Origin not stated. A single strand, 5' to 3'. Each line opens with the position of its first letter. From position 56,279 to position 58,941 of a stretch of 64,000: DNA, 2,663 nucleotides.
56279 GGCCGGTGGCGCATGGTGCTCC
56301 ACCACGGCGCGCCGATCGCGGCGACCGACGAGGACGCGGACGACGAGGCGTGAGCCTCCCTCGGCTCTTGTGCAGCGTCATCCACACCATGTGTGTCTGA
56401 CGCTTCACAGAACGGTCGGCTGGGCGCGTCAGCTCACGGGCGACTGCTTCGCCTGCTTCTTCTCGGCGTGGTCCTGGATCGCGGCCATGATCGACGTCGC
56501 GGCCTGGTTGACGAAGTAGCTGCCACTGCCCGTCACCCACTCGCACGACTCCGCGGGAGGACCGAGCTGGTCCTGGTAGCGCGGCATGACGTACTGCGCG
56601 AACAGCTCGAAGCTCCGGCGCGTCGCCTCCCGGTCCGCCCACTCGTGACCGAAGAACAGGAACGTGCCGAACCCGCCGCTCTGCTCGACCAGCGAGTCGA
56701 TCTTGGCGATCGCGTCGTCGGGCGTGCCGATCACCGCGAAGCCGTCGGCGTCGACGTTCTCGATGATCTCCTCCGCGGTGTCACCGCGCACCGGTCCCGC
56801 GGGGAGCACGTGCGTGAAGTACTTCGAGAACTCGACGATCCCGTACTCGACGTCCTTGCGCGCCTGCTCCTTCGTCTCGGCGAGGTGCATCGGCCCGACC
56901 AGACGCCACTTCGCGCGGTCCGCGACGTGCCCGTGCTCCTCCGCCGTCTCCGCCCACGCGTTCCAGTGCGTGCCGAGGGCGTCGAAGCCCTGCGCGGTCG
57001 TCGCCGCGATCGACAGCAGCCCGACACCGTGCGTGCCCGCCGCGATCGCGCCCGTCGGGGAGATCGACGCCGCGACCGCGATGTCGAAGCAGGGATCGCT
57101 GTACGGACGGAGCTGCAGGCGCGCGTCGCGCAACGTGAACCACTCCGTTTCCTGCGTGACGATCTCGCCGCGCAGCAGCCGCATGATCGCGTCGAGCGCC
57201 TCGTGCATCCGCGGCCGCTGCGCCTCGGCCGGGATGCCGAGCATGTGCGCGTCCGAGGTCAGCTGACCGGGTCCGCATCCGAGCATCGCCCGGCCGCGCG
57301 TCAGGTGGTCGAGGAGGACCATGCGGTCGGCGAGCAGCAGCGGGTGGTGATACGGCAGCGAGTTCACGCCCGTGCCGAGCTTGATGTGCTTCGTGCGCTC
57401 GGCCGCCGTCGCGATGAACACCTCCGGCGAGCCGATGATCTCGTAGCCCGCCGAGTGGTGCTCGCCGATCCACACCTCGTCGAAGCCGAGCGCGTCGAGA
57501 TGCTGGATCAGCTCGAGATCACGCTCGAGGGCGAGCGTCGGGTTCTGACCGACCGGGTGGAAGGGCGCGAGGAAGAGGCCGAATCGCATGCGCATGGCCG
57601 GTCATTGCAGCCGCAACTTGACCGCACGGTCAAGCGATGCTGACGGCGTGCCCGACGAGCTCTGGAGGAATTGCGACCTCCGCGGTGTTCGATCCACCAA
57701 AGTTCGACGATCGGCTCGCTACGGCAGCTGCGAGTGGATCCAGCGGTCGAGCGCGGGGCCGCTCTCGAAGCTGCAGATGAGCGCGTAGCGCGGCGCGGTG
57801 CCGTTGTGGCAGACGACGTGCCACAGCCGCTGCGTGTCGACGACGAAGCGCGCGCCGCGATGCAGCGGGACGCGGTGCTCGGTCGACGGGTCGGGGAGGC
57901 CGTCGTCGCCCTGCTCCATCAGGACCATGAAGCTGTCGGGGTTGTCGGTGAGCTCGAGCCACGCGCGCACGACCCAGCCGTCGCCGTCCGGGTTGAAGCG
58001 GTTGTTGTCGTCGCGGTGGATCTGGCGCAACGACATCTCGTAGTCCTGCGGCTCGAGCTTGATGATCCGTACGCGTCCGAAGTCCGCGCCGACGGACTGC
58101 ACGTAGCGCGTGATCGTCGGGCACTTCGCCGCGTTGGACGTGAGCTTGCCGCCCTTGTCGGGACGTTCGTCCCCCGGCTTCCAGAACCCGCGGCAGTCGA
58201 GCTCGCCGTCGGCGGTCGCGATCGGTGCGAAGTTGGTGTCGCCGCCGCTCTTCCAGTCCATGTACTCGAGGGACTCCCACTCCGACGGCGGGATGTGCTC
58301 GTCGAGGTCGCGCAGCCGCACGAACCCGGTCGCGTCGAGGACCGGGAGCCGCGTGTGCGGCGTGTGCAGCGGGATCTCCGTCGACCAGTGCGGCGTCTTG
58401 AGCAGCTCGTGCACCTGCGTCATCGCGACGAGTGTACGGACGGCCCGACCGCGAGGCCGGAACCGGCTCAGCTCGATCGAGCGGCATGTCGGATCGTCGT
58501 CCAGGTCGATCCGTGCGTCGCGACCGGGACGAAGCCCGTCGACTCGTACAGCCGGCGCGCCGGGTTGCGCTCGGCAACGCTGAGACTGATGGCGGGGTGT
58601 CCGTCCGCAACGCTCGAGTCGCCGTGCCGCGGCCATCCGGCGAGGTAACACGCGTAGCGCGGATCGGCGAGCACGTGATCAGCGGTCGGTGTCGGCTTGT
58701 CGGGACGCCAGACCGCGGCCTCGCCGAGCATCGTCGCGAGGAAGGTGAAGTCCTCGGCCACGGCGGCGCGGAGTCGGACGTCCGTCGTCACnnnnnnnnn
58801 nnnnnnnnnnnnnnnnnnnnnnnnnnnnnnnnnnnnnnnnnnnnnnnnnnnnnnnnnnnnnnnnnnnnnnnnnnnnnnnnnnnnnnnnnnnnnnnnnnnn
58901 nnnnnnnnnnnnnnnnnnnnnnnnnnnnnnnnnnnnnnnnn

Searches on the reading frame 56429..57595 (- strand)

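Call 3: search_protein_families(library=pfam, proteins=[window:56429-57595:-], max_evalue=1)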
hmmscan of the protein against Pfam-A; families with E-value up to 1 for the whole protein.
window:56429-57595:- (388 aa): 1 family
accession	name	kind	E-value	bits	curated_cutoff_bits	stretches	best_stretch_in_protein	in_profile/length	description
PF00296.26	Bac_luciferase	-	7.4e-46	157.4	27.9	1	3-305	1-309/314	Luciferase-like monooxygenase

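Call 4: search_protein_families(library=ncbifam, proteins=[window:56429-57595:-], max_evalue=1)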
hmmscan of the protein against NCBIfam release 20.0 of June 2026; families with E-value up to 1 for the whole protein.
window:56429-57595:- (388 aa): 30 families (the best 25 are shown)
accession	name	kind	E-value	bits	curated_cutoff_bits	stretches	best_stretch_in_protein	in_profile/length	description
TIGR03619.1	F420_Rv2161c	subfamily_domain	1.4e-24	87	166.9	1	30-245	4-228/247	TIGR03619 family F420-dependent LLM class oxidoreductase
TIGR04027.1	LLM_KPN_01858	hypoth_equivalog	2.1e-24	86.1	412.9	1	27-339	23-324/326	putative FMN-dependent luciferase-like monooxygenase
TIGR03558.1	oxido_grp_1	subfamily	2.5e-24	86.1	166.95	1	16-334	12-324/325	MsnO8 family LLM class oxidoreductase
TIGR04020.1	seco_metab_LLM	subfamily_domain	5.5e-23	81.6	244.45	1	31-258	26-251/341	MupA/Atu3671 family FMN-dependent luciferase-like monooxygenase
NF002619.0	PRK02271.1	equivalog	8.9e-23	81.1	276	1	28-247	18-224/329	5,10-methylenetetrahydromethanopterin reductase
TIGR03858.1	LLM_2I7G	subfamily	3.2e-22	79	462.25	1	23-339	25-335/337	Atu2307/SP_0267 family LLM class monooxygenase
NF052254.1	luciferase_Alph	exception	9.7e-21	74.3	600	1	3-233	1-226/354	luciferase subunit alpha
TIGR03555.1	F420_mer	equivalog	1.5e-20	73.9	348.7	2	30-167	18-149/325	5,10-methylenetetrahydromethanopterin reductase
TIGR03571.1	lucif_BA3436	subfamily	1.4e-17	63.9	303.9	1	3-190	11-203/304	TIGR03571 family LLM class oxidoreductase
TIGR03560.1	F420_Rv1855c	subfamily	3.9e-17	62.8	231.4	1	22-174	11-172/227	TIGR03560 family F420-dependent LLM class oxidoreductase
TIGR03854.1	F420_MSMEG_3544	hypoth_equivalog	3.1e-14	53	295.6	1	29-207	18-191/290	TIGR03854 family LLM class F420-dependent oxidoreductase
NF052255.1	luciferase_Beta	exception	1.9e-13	50.2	500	1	3-154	1-154/325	luciferase subunit beta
TIGR03621.1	F420_MSMEG_2516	subfamily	3.5e-13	49.4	213.15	1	28-202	18-171/295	TIGR03621 family F420-dependent LLM class oxidoreductase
TIGR04036.1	LLM_CE1758_fam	subfamily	4.4e-13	48.8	479.1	1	27-340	31-331/355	CE1758 family FMN-dependent luciferase-like monooxygenase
TIGR03557.1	F420_G6P_family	subfamily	4.7e-13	48.9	210.4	1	32-178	21-173/316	TIGR03557 family F420-dependent LLM class oxidoreductase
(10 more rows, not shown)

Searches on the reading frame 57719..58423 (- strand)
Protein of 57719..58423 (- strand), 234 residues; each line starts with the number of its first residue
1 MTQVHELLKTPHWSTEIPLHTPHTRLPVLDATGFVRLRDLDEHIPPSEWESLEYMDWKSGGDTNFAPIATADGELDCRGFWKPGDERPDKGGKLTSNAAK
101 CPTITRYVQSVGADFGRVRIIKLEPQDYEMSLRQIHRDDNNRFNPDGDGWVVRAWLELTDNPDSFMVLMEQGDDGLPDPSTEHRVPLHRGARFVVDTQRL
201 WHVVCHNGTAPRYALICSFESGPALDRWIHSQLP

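Call 3: search_protein_families(library=pfam, proteins=[window:57719-58423:-], max_evalue=1)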
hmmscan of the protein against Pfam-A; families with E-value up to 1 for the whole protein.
window:57719-58423:- (234 aa): 1 family
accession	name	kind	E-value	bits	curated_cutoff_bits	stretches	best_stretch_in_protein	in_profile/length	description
PF05118.21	Asp_Arg_Hydrox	-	0.0031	17.8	22.6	1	90-220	45-155/157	Aspartyl/Asparaginyl beta-hydroxylase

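Call 4: search_protein_families(library=ncbifam, proteins=[window:57719-58423:-], max_evalue=1)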
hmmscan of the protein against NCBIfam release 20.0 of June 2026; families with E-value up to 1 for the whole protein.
window:57719-58423:- (234 aa): 0 families

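Call 5: search_protein_families(library=padloc, proteins=[window:57719-58423:-], max_evalue=1)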
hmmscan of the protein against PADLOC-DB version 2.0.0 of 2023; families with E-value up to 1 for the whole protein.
window:57719-58423:- (234 aa): 0 families

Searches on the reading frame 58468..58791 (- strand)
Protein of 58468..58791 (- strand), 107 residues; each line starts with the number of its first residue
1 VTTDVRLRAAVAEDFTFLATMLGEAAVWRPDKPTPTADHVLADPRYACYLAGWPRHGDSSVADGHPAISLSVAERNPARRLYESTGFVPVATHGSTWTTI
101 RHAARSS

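Call 3: search_protein_families(library=pfam, proteins=[window:58468-58791:-], max_evalue=1)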
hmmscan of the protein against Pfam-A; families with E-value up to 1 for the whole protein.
window:58468-58791:- (107 aa): 0 families

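Call 4: search_protein_families(library=ncbifam, proteins=[window:58468-58791:-], max_evalue=1)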
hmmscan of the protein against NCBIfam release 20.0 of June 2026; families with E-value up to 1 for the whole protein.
window:58468-58791:- (107 aa): 0 families

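Call 5: search_protein_families(library=padloc, proteins=[window:58468-58791:-], max_evalue=1)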
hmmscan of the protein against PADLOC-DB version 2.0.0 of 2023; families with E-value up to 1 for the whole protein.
window:58468-58791:- (107 aa): 0 families

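Call 20: find_homologous_proteins(query=window:58468-58791:-, max_evalue=0.01)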
Query window:58468-58791:- (107 aa): 1066 proteins with E <= 0.01 among 1086 candidates; the best 120 are listed.
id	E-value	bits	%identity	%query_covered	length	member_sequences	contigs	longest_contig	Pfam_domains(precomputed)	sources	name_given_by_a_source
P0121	7.7e-66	237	100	100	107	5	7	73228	-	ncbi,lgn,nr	ncbi:MAG TPA: hypothetical protein VFC33_11160 [Acidimicrobiia bacterium]|nr:hypothetical protein [A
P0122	1.5e-45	172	87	51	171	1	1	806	PF13673.14,PF01039.28,PF13508.14,PF00583.32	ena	-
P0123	4.5e-45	170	49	97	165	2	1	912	PF13673.14,PF13508.14,PF00583.32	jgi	jgi:ribosomal protein S18 acetylase RimI-like enzyme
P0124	1.2e-44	169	48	95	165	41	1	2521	PF13673.14,PF13508.14,PF00583.32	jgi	-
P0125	1.3e-44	169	48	99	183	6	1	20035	PF13673.14,PF13508.14,PF00583.32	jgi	jgi:ribosomal protein S18 acetylase RimI-like enzyme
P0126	1.5e-44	169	50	97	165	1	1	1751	PF13673.14,PF13508.14,PF08445.17,PF00583.32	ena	-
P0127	3.0e-44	168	48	97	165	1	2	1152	PF13673.14,PF13508.14,PF08445.17,PF00583.32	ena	-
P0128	5.2e-44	167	48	94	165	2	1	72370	PF13673.14,PF13508.14,PF00583.32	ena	-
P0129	7.2e-44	167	48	97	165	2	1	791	PF13673.14,PF13508.14,PF00583.32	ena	-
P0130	7.9e-44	166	48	97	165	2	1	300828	PF13673.14,PF13508.14,PF00583.32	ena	-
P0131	1.0e-43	166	47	95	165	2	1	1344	PF13673.14,PF13508.14,PF00583.32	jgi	jgi:ribosomal protein S18 acetylase RimI-like enzyme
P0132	1.1e-43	166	48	97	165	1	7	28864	PF13673.14,PF13508.14,PF00583.32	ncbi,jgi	jgi:ribosomal protein S18 acetylase RimI-like enzyme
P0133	1.2e-43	166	48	97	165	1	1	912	PF13673.14,PF13508.14,PF08445.17,PF00583.32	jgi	jgi:ribosomal protein S18 acetylase RimI-like enzyme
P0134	1.4e-43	166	48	98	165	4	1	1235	PF13673.14,PF13302.14,PF13508.14,PF08445.17,PF00583.32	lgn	-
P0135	1.6e-43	165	47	97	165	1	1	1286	PF13673.14,PF13508.14,PF00583.32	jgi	jgi:ribosomal protein S18 acetylase RimI-like enzyme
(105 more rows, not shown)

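Call 22: find_encoding_contigs(protein=P0122, flank=3000, max_places=4)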
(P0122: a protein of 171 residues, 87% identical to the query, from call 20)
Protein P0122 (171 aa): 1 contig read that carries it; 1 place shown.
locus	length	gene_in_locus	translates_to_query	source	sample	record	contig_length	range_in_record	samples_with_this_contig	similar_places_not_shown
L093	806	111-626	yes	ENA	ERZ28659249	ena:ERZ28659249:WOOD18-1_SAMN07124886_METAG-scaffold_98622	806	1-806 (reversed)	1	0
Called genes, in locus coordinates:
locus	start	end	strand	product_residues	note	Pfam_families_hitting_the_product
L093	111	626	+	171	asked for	PF00583:Acetyltransf_1 (weak), PF01039:Carboxyl_trans (weak), PF13508:Acetyltransf_7 (weak), PF13673:Acetyltransf_10 (weak)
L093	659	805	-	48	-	?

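Call 24: find_encoding_contigs(protein=P0128, flank=5000, max_places=3)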
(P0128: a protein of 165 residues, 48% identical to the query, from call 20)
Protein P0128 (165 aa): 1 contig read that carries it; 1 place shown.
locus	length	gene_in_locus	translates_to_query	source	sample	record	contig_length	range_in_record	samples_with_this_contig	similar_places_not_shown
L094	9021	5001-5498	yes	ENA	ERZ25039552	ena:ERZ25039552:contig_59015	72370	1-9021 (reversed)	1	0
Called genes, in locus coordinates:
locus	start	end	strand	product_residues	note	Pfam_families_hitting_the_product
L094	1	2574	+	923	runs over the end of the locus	PF13191:AAA_16, PF00196:GerE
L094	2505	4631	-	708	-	PF04185:Phosphoesterase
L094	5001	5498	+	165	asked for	PF00583:Acetyltransf_1, PF13508:Acetyltransf_7, PF13673:Acetyltransf_10 (weak)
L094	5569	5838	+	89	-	PF04978:MST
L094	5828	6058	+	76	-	PF04978:MST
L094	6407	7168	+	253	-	PF00211:Guanylate_cyc (weak), PF13191:AAA_16 (weak), PF00931:NB-ARC (faint)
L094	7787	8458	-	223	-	-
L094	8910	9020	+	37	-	?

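Call 25: find_encoding_contigs(protein=P0130, flank=5000, max_places=3)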
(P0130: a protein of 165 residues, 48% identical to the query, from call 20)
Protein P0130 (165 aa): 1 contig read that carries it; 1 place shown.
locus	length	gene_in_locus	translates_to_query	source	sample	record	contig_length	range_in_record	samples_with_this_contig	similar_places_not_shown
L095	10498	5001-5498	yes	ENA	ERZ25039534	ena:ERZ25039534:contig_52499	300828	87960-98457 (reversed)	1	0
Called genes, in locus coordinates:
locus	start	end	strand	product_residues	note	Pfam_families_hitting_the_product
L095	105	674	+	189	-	PF16925:TetR_C_13, PF21993:TetR_C_13_2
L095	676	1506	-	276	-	PF01209:Ubie_methyltran, PF13489:Methyltransf_23 (weak), PF13847:Methyltransf_31, PF08241:Methyltransf_11, PF08242:Methyltransf_12, PF13649:Methyltransf_25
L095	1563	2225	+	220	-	PF00440:TetR_N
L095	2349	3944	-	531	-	PF02129:Peptidase_S15, PF08530:PepX_C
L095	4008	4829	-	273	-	-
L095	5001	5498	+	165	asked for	PF00583:Acetyltransf_1 (weak), PF13508:Acetyltransf_7 (weak), PF13673:Acetyltransf_10 (weak)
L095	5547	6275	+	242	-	PF00884:Sulfatase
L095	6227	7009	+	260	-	PF00884:Sulfatase, PF16347:SGSH_C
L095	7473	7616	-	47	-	-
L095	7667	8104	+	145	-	-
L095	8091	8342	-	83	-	-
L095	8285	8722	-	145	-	PF00903:Glyoxalase (faint)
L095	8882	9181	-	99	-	-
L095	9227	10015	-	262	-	PF00378:ECH_1, PF16113:ECH_2 (faint)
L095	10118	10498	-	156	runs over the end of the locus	PF01636:APH (weak)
